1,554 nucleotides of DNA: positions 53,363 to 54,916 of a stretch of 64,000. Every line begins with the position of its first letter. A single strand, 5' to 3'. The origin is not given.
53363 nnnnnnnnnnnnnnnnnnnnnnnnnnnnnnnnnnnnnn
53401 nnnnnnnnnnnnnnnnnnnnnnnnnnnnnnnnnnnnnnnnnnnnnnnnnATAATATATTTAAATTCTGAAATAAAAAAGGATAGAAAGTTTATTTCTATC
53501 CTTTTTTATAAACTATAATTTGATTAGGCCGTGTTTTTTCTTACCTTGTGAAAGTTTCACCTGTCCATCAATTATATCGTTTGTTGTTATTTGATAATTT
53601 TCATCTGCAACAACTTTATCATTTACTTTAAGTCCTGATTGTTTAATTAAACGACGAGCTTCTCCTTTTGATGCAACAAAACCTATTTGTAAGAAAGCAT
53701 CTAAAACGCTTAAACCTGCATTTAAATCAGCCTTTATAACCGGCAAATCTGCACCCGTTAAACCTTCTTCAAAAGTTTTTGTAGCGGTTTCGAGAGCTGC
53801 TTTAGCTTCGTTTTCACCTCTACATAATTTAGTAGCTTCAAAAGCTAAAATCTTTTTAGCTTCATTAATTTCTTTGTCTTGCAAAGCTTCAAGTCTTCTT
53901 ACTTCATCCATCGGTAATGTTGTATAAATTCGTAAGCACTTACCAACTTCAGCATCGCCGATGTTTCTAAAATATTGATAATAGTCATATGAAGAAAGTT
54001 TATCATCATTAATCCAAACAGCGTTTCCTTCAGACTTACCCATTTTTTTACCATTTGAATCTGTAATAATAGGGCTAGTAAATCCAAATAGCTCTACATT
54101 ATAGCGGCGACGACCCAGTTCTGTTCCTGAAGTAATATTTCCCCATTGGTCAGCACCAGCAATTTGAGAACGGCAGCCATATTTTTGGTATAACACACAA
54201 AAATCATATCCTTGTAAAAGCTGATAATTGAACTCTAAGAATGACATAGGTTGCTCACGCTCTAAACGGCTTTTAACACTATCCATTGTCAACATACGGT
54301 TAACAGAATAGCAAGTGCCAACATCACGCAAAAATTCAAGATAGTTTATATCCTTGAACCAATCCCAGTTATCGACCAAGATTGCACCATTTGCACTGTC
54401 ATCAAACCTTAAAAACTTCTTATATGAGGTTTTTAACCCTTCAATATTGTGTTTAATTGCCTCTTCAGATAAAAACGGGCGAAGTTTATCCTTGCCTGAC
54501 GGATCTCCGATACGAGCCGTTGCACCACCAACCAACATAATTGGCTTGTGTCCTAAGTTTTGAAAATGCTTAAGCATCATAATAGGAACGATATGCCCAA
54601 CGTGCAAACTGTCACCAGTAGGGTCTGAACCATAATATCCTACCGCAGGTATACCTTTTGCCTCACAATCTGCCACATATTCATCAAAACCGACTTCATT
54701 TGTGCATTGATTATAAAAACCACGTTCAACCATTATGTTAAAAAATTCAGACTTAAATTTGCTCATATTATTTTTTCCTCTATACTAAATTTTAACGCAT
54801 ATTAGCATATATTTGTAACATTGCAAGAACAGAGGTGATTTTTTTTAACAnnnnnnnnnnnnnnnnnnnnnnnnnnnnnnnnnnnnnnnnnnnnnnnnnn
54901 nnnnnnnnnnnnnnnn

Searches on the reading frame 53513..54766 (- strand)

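Call 7: search_protein_families(library=pfam, proteins=[window:53513-54766:-], max_evalue=0.001)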
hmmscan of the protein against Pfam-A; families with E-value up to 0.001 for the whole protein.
window:53513-54766:- (417 aa): 3 families
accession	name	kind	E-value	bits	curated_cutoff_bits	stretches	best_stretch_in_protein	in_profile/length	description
PF00579.31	tRNA-synt_1b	-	1.3e-73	248.3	21.1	1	44-332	9-291/292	tRNA synthetases class I (W and Y)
PF01479.30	S4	-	2e-09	37.5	22.8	1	355-399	3-48/48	S4 domain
PF22421.1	SYY_C-terminal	-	7.6e-09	35.8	27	1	340-415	8-83/83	Tyrosine--tRNA ligase SYY-like C-terminal domain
